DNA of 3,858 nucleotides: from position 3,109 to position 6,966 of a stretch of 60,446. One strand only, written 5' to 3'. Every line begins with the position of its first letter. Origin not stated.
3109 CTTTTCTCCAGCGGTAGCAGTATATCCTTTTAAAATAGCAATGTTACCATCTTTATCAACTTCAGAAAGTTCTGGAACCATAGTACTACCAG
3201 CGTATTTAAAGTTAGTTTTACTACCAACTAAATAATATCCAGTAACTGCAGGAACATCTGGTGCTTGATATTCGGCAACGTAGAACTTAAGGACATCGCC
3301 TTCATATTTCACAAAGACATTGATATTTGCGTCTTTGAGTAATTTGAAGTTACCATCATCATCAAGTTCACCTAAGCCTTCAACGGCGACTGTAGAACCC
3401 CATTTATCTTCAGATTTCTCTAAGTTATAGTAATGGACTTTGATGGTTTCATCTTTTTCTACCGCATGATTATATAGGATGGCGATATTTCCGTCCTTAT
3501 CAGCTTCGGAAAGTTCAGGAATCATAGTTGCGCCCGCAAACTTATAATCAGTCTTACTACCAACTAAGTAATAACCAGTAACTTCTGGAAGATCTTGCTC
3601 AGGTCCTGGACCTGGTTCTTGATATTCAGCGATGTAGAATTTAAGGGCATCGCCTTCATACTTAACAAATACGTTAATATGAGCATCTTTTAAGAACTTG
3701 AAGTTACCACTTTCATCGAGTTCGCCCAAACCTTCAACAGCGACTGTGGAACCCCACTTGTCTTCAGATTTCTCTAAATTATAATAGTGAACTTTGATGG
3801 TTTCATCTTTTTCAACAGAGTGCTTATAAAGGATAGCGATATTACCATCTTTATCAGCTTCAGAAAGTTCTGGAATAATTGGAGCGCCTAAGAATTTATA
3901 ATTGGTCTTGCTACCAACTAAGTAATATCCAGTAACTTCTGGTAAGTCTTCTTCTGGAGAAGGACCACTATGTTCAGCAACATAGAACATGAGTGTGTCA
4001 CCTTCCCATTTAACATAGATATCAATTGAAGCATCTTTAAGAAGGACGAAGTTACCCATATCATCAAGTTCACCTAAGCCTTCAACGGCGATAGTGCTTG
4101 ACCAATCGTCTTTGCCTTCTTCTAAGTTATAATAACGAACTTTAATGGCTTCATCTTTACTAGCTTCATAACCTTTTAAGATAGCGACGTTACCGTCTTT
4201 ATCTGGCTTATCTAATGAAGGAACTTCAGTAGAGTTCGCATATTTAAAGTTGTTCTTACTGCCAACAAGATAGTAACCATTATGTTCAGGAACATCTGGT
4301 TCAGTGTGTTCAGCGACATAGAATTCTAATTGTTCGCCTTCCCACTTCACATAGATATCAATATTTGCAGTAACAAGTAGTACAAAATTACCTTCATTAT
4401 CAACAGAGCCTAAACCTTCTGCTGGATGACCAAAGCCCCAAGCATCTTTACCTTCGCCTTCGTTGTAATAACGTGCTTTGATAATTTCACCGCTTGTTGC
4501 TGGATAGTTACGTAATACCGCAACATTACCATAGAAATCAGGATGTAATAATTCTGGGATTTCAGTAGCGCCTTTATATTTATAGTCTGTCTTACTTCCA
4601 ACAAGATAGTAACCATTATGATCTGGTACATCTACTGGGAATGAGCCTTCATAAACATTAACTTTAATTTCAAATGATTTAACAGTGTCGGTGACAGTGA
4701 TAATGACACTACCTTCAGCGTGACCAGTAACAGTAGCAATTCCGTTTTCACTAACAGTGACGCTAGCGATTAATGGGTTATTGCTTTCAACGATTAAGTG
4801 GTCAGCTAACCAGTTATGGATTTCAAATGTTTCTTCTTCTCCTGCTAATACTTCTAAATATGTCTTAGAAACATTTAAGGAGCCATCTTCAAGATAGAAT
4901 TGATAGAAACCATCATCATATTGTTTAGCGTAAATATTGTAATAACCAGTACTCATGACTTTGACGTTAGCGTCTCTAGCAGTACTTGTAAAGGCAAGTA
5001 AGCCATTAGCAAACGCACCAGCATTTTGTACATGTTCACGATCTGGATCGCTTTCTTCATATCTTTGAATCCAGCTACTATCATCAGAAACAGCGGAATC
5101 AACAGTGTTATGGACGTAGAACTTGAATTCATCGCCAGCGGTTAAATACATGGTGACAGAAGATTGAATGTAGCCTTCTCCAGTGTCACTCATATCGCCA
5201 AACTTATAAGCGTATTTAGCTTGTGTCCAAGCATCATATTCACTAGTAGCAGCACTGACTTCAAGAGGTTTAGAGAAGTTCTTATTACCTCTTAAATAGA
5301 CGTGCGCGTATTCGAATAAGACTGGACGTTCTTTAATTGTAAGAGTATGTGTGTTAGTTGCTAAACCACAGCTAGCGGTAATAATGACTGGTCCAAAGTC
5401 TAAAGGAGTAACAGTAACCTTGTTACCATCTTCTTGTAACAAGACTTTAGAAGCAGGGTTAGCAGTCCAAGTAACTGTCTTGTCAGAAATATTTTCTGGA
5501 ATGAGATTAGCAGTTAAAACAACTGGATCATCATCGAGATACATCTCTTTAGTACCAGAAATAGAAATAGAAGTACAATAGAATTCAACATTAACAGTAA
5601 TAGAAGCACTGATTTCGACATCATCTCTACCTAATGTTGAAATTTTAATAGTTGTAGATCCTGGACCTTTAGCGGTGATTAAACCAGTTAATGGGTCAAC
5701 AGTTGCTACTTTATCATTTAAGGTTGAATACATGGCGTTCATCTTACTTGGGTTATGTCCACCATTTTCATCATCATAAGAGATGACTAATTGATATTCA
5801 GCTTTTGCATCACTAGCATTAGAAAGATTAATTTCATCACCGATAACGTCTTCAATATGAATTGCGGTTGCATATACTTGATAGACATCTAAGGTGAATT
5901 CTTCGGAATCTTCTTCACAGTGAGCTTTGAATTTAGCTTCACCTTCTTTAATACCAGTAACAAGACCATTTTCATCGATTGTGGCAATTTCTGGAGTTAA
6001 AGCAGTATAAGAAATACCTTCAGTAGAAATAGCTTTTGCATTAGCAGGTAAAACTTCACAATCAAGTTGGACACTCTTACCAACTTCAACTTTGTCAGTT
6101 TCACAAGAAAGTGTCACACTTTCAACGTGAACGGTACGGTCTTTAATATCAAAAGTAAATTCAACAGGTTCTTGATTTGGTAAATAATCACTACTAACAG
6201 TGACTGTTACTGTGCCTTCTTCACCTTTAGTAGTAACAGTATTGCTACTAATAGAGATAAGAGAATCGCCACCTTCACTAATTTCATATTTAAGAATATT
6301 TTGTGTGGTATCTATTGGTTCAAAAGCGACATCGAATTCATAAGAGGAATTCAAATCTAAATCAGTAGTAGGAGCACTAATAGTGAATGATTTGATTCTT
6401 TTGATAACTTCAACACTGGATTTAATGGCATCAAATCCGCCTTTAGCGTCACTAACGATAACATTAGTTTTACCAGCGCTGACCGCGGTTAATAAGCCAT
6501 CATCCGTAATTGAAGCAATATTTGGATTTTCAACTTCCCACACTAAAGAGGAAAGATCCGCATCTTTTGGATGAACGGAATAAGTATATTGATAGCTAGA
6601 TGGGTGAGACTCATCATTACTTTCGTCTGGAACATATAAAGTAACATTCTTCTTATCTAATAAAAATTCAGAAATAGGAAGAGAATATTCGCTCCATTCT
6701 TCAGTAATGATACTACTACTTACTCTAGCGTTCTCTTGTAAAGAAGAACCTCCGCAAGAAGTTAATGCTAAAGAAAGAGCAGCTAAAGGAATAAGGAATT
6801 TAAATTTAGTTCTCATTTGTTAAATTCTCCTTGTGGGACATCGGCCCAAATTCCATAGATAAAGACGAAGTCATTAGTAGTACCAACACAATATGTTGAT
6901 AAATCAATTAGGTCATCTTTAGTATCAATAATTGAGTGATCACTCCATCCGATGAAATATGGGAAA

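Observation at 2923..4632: Unassigned ~105-118-aa '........' module in five tandem copies: candidate new carbohydrate-binding or scaffold domain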

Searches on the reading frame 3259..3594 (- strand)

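Call 8: search_protein_families(library=pfam, proteins=[window:3259-3594:-], max_evalue=10)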
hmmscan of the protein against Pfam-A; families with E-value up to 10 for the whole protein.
seq(112 aa): 1 family
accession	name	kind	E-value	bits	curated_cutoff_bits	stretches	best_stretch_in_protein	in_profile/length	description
PF19228.4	DUF5881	-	0.051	13.6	25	1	66-109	7-51/163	Family of unknown function (DUF5881)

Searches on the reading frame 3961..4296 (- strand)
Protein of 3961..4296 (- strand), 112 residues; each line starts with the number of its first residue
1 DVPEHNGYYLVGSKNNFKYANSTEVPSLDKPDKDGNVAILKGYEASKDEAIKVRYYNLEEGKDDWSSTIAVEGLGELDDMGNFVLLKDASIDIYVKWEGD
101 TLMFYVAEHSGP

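Call 8: search_protein_families(library=pfam, proteins=[window:3961-4296:-], max_evalue=10)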
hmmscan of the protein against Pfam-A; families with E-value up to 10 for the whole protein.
seq(112 aa): 0 families

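Call 43: search_protein_families(library=pfam, alignment_id=A3, max_evalue=1)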
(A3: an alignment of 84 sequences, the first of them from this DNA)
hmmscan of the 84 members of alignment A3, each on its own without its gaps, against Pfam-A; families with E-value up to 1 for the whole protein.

A. member 1, seq(112 aa): 0 families

B. families by the number of members that match (of 84 scanned): 46 families (the first 25 are shown)
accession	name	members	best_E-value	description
PF16411.10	SusF_SusE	13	3.3e-07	Outer membrane protein SusF_SusE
PF17142.10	SusF_N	3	0.0039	Outer membrane protein SusF, N-terminal domain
PF14699.12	hGDE_N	3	0.059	N-terminal domain from the human glycogen debranching enzyme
PF03992.22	ABM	2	0.00025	Antibiotic biosynthesis monooxygenase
PF18911.6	PKD_4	2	0.0075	PKD domain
PF25670.1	Phage_tail_C_2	2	0.12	Phage tail protein C-terminal domain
PF13159.12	DUF3994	1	0.00016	Domain of unknown function (DUF3994)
PF16586.11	DUF5060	1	0.0097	Domain of unknown function (DUF5060)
PF16524.11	RisS_PPD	1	0.011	Periplasmic domain of Sensor histidine kinase RisS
PF11810.13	DUF3332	1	0.014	Domain of unknown function (DUF3332)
PF00385.30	Chromo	1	0.016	Chromo (CHRromatin Organisation MOdifier) domain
PF20944.2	StcE_b-sandwich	1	0.017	Metalloprotease StcE, beta-sandwich domain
PF22736.1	NNH5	1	0.019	NACHT N-terminal Helical domain 5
PF13539.11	Peptidase_M15_4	1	0.019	D-alanyl-D-alanine carboxypeptidase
PF17883.6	MBG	1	0.021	MBG domain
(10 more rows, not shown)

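Call 44: search_solved_structures(query=A3, max_evalue=10, show_alignments=4)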
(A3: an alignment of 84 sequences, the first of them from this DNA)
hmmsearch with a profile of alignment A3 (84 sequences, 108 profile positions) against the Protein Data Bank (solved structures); distinct sequences matched with E-value up to 10: 5.
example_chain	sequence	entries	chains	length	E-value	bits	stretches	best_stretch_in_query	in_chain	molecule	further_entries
4fe9_A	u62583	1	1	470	1.2e-09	42.2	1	5-88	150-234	Outer membrane protein SusF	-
9sji_A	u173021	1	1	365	0.003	21.6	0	6-43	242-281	BT3088 (SGBPdex)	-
1cx4_A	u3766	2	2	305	0.74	13.9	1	64-95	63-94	CAMP-DEPENDENT PROTEIN KINASE REGULATORY SUBUNIT TYPE II BETA | cAMP-dependent protein kinase type II-beta regulatory subunit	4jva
6wjf_C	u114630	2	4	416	1.4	13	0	64-95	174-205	cAMP-dependent protein kinase type II-beta regulatory subunit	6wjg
7x30_P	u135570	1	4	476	4.7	11.3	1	36-100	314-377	Hoc-like protein ORF90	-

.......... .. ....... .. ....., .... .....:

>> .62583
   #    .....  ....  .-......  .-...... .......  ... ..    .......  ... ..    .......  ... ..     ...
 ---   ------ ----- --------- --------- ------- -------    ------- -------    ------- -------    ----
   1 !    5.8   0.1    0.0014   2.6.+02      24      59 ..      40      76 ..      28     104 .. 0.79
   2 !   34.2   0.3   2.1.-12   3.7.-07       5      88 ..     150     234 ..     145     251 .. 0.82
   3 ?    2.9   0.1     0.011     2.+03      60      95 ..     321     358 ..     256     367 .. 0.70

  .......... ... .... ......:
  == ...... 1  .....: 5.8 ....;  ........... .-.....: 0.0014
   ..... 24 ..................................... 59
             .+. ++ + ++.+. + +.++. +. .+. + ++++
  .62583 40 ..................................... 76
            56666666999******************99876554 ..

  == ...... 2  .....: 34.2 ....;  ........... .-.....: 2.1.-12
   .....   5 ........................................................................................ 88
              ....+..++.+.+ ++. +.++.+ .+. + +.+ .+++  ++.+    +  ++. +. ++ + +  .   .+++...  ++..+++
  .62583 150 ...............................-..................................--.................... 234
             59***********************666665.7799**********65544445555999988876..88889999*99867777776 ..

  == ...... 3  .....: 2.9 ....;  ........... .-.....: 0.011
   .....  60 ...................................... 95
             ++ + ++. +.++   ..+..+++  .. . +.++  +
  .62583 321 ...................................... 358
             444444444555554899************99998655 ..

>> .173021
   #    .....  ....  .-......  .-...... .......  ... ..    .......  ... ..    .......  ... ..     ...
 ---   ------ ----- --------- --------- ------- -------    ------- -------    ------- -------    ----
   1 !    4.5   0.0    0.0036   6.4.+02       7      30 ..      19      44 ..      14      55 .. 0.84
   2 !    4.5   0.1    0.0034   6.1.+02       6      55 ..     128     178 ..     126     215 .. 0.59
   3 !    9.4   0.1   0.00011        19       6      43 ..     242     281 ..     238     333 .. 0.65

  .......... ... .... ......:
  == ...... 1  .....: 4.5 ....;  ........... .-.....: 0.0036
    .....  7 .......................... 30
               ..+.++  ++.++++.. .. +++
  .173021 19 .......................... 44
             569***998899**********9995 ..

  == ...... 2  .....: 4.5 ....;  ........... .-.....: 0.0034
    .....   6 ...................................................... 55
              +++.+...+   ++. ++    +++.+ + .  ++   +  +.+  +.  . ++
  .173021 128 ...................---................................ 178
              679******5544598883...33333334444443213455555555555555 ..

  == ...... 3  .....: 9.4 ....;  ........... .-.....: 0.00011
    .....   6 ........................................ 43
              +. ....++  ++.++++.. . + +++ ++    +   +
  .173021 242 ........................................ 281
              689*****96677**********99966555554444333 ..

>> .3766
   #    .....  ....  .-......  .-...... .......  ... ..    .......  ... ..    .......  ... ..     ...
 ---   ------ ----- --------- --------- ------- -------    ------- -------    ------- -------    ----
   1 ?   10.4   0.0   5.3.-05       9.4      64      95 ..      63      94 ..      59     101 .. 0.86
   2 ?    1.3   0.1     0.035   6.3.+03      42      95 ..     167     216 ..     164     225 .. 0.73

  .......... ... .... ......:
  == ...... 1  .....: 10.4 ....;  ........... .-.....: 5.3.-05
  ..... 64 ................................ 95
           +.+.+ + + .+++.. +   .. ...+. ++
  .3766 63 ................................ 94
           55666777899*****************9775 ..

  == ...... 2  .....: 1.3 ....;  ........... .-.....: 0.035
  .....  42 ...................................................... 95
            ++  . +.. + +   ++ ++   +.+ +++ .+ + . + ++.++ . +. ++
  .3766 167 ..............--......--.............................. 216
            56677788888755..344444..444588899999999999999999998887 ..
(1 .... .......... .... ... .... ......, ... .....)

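Call 54: predict_structure(alignment_id=A3)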
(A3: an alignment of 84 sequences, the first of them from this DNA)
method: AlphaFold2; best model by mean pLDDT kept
length: 112 residues; sequences in the alignment: 84
mean_pLDDT: 97.3   pTM: 0.88
mean pLDDT of the five models: 97.3, 97.3, 97.2, 97.2, 97.0
residues with pLDDT >= 90: 109; 70-90: 2; 50-70: 1; < 50: 0
segments of 3 or more residues with pLDDT < 50: none
pLDDT, mean of each block of 10 residues (from residue 1): 96 98 98 98 98 98 97 98 98 98 98 71
secondary structure, 60 per line:
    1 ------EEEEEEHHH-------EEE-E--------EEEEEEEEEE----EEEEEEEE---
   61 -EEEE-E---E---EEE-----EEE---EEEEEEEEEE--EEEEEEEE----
elements in order: E7-12 E23-25 E36-45 E50-57 E62-65 E75-77 E83-85 E89-98 E101-108

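Call 57: fold_search(model_id=the predicted structure, library=pdb)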
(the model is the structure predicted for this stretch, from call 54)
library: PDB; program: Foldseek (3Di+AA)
matches with E <= 10: 499; with E <= 0.001: 0
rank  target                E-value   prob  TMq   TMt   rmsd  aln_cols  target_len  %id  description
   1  4fem_A                1.0e-02  1.00  0.55  0.32   6.4       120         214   14  Structure of SusE with alpha-cyclodextrin (released 2012-08-29)
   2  4fe9_A                6.5e-02  1.00  0.58  0.17   4.7       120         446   18  Crystal Structure of SusF from Bacteroides thetaiotaomicron (released 2012-08-29)
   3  5nd8_Z                3.3e-01  0.66  0.33  0.44  10.2        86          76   12  Hibernating ribosome from Staphylococcus aureus (Unrotated state) (released 2017-06-28)
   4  8fmw_AY               6.2e-01  0.54  0.31  0.44   6.8        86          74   12  The structure of a hibernating ribosome in the Lyme disease pathogen (released 2023-11-08)
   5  6h0a                  6.9e-01  0.10  0.25  0.12  12.4       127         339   12  Serum paraoxonase-1 by directed evolution with the L69G/H115W/H134R/F222S/T332S mutations (released 2019-07-17)
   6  9huq_y                7.3e-01  0.35  0.33  0.43  14.3        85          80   15  Structure of WT E.coli ribosome with complexed filament nascent chain at length 47, with P-site tRNA (released 2026-01-14)
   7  6do4_A                7.3e-01  0.15  0.25  0.11  10.2       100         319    9  KLHDC2 ubiquitin ligase in complex with SelS C-end degron (released 2018-12-19)
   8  6z1p_AA               7.7e-01  0.60  0.35  0.25   5.9        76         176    8  Structure of the mitochondrial ribosome from Tetrahymena thermophila (released 2020-06-24)
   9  3j9w_BZ               7.7e-01  0.35  0.34  0.44  12.2        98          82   12  Cryo-EM structure of the Bacillus subtilis MifM-stalled ribosome complex (released 2015-04-29)
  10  8c95_W                8.1e-01  0.63  0.35  0.51   5.1        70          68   13  Cryo-EM captures early ribosome assembly in action (released 2023-04-05)
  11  9qqq_v                8.5e-01  0.28  0.31  0.40  15.9        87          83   16  Cryo-EM structure of SKM-70S ribosomal stalled complex in the major state (vacant A-site, canon) (released 2026-02-18)
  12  8sgf_A                8.5e-01  0.13  0.24  0.10  11.2       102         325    9  KLHDC2 Kelch Domain with KLHDC2 c-terminal peptide bound (released 2024-01-03)
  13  9r0q                  8.5e-01  0.09  0.25  0.13  12.6       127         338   14  Paraoxonase-1 in complex with terbium(III) and 2-hydroxyquinoline (released 2025-08-06)
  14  6gmu                  8.5e-01  0.08  0.26  0.13  13.1       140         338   14  Serum paraoxonase-1 by directed evolution with the L69G/H134R/F222S/T332S mutations (released 2019-04-17)
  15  7m4y_V                9.0e-01  0.33  0.33  0.45  12.7        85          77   16  A. baumannii Ribosome-Eravacycline complex: E-site tRNA 70S (released 2021-05-19)
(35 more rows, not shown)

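Call 66: search_solved_structures(query=A4, max_evalue=10, show_alignments=2)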
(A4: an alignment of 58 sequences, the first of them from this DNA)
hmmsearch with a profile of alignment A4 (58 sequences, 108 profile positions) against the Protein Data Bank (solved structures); distinct sequences matched with E-value up to 10: 3.
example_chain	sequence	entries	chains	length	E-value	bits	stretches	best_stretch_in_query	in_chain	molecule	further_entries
4fe9_A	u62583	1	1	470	5.3e-06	30.4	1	5-88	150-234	Outer membrane protein SusF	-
5fzr_A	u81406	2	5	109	0.23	15.5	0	21-49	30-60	DESIGNED TPR PROTEIN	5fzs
5fzq_A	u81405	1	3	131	0.4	14.7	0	22-49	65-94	DESIGNED TPR PROTEIN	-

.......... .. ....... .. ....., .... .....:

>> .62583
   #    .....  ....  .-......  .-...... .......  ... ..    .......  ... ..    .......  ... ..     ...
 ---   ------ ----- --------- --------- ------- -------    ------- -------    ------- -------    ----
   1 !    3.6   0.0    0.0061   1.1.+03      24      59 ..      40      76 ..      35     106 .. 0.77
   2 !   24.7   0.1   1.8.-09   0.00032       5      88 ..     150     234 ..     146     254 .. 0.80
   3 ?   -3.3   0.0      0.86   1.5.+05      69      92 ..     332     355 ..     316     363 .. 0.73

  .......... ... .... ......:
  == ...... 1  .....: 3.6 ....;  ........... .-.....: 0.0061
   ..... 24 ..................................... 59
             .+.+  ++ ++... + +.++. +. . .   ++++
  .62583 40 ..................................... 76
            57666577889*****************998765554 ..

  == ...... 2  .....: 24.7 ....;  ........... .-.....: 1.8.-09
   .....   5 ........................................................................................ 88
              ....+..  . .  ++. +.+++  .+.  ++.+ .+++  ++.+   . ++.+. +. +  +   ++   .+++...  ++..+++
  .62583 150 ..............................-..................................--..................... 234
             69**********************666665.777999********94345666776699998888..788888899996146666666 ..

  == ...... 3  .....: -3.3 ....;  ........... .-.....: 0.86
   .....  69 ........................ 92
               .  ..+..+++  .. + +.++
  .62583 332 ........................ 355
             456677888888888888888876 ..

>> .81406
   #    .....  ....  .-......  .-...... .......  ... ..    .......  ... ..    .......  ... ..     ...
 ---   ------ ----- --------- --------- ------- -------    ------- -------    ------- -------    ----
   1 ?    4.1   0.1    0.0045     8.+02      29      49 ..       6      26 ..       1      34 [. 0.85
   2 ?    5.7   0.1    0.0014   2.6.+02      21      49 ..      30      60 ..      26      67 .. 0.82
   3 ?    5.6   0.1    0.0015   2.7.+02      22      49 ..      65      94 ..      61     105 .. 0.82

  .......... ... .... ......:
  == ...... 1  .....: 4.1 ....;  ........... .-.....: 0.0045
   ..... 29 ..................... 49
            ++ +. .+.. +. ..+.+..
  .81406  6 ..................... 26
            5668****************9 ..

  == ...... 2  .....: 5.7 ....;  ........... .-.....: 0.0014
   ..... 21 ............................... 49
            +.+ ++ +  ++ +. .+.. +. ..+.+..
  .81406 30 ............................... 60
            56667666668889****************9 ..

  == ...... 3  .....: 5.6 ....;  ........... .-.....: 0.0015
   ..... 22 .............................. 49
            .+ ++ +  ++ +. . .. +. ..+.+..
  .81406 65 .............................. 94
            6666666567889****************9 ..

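Call 67: search_protein_families(library=pfam, alignment_id=A4, max_evalue=1)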
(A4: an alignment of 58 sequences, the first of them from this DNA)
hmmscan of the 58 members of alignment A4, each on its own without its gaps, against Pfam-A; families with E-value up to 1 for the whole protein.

A. member 1, seq(112 aa): 0 families

B. families by the number of members that match (of 58 scanned): 22 families
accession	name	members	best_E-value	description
PF16586.11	DUF5060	1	0.0097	Domain of unknown function (DUF5060)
PF16524.11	RisS_PPD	1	0.011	Periplasmic domain of Sensor histidine kinase RisS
PF00385.30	Chromo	1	0.016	Chromo (CHRromatin Organisation MOdifier) domain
PF22736.1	NNH5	1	0.019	NACHT N-terminal Helical domain 5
PF17883.6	MBG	1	0.021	MBG domain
PF03992.22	ABM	1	0.034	Antibiotic biosynthesis monooxygenase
PF07236.16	Phytoreo_S7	1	0.041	Phytoreovirus S7 protein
PF01324.24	Diphtheria_R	1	0.046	Diphtheria toxin, R domain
PF16569.11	GramPos_pilinBB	1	0.046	Gram-positive pilin backbone subunit 2, Cna-B-like domain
PF11097.13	DUF2883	1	0.05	Protein of unknown function (DUF2883)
PF25007.1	DYH2-5-8_CC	1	0.05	Dynein axonemal heavy chain 2/5/8 coiled-coil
PF21763.2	DHH_CID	1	0.057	DHH-CID domain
PF16411.10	SusF_SusE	1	0.09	Outer membrane protein SusF_SusE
PF19987.4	DUF6423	1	0.094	Family of unknown function (DUF6423)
PF06442.17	DHFR_2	1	0.12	R67 dihydrofolate reductase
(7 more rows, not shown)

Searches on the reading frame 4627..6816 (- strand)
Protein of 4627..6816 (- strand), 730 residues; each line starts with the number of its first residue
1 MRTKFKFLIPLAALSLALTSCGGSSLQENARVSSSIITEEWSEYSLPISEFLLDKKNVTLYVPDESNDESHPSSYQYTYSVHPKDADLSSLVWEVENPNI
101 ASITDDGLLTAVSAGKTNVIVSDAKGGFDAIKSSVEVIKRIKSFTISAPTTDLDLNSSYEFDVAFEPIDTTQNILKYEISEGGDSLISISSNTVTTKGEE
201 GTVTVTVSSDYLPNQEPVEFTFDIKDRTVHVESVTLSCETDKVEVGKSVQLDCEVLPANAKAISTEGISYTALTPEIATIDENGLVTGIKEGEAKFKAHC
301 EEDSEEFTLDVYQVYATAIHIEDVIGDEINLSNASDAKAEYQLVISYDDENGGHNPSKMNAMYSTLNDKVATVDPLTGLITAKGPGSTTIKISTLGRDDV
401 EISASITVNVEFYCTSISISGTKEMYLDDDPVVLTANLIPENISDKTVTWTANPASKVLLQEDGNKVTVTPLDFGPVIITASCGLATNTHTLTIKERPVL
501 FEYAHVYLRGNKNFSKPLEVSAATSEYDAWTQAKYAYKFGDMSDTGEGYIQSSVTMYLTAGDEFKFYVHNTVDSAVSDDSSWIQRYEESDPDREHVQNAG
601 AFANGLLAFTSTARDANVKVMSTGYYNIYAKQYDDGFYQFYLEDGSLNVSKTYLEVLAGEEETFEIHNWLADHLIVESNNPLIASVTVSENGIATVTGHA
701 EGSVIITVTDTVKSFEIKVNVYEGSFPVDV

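Call 73: find_related_loci(query=window:4627-6816:-, collection=genome_contigs, flank=6000)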
Query window:4627-6816:- (730 aa) in genome_contigs; peptide patterns used: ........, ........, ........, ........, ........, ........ (x = any residue, [..] = any of these).
17 stretches matched a pattern, but none encodes a relative of the query by tblastn (E <= 1e-3).
